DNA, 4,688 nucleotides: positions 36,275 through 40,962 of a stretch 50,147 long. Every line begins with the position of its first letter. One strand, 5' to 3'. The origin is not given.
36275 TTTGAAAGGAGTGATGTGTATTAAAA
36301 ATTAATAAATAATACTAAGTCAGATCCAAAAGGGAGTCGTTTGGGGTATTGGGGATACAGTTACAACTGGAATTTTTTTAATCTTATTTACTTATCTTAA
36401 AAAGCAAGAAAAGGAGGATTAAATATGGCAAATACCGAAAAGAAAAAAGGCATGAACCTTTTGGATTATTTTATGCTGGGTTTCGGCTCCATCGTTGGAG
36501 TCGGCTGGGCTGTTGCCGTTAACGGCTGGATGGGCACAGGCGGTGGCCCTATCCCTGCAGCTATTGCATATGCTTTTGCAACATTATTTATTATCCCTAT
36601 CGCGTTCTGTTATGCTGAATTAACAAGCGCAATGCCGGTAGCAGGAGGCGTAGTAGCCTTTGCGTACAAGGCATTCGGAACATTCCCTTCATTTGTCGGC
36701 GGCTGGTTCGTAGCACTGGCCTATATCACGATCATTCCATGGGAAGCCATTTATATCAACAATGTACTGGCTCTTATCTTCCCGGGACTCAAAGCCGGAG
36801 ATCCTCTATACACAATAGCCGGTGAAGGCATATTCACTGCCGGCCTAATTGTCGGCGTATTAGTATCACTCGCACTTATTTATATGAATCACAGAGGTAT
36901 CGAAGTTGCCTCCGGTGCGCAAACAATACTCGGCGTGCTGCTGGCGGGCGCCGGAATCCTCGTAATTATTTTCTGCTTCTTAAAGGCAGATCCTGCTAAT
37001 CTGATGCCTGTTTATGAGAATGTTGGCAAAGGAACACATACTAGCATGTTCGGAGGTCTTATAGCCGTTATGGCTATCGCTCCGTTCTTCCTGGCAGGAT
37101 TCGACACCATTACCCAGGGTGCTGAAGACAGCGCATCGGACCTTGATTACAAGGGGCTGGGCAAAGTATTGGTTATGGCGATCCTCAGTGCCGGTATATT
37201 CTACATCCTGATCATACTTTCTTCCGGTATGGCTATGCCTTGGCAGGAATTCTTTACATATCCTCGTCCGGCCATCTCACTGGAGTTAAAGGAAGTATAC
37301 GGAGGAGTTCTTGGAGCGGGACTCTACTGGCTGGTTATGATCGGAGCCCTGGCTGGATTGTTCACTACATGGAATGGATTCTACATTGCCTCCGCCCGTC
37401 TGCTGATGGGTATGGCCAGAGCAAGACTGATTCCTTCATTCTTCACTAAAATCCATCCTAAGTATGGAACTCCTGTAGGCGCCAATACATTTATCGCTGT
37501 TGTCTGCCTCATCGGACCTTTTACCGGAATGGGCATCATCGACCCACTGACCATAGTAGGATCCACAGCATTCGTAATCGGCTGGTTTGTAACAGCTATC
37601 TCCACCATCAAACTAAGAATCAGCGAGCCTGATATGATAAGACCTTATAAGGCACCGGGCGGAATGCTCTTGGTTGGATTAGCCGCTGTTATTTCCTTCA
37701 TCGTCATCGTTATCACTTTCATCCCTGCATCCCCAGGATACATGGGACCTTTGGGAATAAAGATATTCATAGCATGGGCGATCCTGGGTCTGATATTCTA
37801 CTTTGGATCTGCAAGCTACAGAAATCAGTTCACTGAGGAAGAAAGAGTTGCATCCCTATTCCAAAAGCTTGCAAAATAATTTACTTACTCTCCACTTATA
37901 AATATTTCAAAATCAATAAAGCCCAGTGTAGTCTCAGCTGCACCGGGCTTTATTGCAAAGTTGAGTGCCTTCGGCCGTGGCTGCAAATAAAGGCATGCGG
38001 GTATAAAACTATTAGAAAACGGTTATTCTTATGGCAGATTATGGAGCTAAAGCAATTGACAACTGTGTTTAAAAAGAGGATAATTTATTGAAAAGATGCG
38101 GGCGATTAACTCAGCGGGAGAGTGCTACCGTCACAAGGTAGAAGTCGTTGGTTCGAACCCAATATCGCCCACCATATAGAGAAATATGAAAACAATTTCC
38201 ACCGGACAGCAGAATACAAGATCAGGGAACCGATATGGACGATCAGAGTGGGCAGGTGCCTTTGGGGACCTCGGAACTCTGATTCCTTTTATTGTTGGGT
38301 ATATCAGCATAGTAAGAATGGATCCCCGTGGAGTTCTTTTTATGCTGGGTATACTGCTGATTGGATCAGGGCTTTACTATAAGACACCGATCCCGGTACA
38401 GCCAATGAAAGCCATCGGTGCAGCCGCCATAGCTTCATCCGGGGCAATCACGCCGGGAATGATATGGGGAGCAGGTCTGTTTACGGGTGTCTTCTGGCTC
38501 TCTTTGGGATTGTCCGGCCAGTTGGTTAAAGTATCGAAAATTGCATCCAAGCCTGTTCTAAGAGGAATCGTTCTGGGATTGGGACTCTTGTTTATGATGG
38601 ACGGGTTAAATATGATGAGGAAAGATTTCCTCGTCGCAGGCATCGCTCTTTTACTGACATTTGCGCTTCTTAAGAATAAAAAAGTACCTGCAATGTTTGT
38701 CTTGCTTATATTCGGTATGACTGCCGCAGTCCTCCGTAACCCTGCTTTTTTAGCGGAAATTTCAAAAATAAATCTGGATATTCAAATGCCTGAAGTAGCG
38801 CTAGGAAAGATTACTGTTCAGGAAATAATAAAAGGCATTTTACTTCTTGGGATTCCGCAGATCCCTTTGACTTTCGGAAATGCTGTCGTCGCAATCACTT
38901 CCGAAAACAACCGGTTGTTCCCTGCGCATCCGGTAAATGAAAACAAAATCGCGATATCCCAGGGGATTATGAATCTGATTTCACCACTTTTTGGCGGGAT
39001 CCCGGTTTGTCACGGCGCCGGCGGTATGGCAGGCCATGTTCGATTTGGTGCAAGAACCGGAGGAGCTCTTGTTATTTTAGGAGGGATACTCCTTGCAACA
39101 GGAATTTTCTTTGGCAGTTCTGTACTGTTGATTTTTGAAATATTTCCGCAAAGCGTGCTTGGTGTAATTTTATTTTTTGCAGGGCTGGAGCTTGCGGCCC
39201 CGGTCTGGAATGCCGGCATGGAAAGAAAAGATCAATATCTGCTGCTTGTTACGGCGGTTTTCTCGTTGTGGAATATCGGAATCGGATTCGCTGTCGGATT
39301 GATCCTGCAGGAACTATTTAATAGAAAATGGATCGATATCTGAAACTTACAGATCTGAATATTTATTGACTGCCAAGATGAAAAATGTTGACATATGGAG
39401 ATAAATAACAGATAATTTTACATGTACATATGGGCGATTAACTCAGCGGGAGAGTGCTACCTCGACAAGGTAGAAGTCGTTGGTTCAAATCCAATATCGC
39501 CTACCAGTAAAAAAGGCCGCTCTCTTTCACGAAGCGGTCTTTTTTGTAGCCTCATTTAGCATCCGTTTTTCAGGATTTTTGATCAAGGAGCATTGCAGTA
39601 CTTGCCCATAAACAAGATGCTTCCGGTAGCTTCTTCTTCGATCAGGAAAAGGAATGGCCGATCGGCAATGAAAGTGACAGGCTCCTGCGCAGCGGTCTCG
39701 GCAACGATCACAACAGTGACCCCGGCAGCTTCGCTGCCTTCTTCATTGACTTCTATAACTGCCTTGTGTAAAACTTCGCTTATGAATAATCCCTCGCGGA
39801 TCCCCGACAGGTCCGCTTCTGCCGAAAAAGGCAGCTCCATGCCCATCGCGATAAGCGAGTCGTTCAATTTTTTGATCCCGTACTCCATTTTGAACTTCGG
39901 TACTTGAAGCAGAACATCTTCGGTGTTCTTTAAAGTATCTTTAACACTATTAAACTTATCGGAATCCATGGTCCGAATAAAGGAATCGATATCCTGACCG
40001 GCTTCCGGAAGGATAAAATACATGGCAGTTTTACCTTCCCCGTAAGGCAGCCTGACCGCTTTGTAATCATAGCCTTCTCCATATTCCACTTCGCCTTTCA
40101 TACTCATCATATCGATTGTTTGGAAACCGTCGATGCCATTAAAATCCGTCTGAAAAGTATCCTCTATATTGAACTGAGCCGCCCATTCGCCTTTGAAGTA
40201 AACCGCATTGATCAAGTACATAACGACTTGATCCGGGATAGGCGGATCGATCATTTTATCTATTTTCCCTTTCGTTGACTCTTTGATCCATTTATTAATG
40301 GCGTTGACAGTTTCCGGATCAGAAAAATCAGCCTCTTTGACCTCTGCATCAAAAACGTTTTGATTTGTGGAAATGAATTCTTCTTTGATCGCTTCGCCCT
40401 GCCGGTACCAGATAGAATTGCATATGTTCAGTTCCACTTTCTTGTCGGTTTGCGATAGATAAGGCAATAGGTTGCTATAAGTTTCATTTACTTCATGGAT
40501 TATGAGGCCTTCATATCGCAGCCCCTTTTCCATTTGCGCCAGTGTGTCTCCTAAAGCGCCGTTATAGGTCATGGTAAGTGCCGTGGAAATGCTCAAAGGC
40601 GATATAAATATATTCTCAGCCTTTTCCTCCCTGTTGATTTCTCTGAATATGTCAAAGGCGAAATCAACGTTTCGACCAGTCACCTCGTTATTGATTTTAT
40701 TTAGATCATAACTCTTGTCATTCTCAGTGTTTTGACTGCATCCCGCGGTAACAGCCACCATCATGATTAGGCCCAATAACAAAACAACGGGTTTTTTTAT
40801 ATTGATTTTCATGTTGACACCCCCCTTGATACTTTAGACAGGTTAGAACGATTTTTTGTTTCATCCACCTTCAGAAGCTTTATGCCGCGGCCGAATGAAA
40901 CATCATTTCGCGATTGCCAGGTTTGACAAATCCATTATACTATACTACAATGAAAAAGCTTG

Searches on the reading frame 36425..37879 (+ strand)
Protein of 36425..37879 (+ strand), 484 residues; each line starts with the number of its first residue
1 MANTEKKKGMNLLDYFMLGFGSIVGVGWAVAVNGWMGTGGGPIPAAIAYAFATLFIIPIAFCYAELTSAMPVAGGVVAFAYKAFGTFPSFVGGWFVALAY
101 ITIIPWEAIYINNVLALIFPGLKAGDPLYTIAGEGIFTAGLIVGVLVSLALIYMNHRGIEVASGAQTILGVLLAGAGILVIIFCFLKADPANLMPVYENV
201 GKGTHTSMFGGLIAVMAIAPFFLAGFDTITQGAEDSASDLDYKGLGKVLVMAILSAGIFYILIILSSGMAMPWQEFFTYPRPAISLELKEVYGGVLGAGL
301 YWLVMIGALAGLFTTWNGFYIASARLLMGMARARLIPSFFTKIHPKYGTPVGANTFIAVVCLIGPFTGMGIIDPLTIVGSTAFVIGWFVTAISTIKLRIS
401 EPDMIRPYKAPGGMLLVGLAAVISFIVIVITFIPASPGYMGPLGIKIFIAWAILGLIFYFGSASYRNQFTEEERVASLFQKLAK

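Call 8: search_protein_families(library=pfam, proteins=[window:36425-37879:+], max_evalue=0.00001)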
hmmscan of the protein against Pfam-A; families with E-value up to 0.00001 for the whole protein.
window:36425-37879:+ (484 aa): 2 families
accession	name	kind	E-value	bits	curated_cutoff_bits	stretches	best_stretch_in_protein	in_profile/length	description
PF13520.12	AA_permease_2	-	2.7e-35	122.5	27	1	11-450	2-420/427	Amino acid permease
PF00324.27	AA_permease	-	3e-22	79.4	24.6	1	16-470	3-465/470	Amino acid permease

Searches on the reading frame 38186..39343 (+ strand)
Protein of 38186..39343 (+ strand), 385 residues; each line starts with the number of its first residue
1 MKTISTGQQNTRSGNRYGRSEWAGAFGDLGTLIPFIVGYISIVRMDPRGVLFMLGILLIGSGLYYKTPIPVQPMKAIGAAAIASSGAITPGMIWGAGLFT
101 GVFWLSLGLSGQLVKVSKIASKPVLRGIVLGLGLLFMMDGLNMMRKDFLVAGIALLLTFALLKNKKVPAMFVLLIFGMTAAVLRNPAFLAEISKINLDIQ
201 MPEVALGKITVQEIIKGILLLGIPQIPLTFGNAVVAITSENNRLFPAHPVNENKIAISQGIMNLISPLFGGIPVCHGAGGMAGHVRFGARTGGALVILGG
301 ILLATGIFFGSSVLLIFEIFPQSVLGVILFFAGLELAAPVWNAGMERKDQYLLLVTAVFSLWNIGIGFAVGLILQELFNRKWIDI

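Call 8: search_protein_families(library=pfam, proteins=[window:38186-39343:+], max_evalue=0.00001)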
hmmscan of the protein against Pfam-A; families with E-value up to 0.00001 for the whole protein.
window:38186-39343:+ (385 aa): 2 families
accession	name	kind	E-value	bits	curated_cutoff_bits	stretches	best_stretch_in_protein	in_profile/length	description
PF16983.11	MFS_MOT1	-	2.7e-54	182.7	30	2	219-336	3-111/111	Molybdate transporter of MFS superfamily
PF00916.26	Sulfate_transp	-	2.5e-08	33.5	23.2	1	163-337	189-358/380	Sulfate permease family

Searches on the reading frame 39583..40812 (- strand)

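Call 8: search_protein_families(library=pfam, proteins=[window:39583-40812:-], max_evalue=0.00001)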
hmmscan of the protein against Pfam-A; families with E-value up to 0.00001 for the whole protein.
window:39583-40812:- (409 aa): 1 family
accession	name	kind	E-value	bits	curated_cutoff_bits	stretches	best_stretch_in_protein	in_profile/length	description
PF00079.25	Serpin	-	3.5e-112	375.7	27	1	48-407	3-369/370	Serpin (serine protease inhibitor)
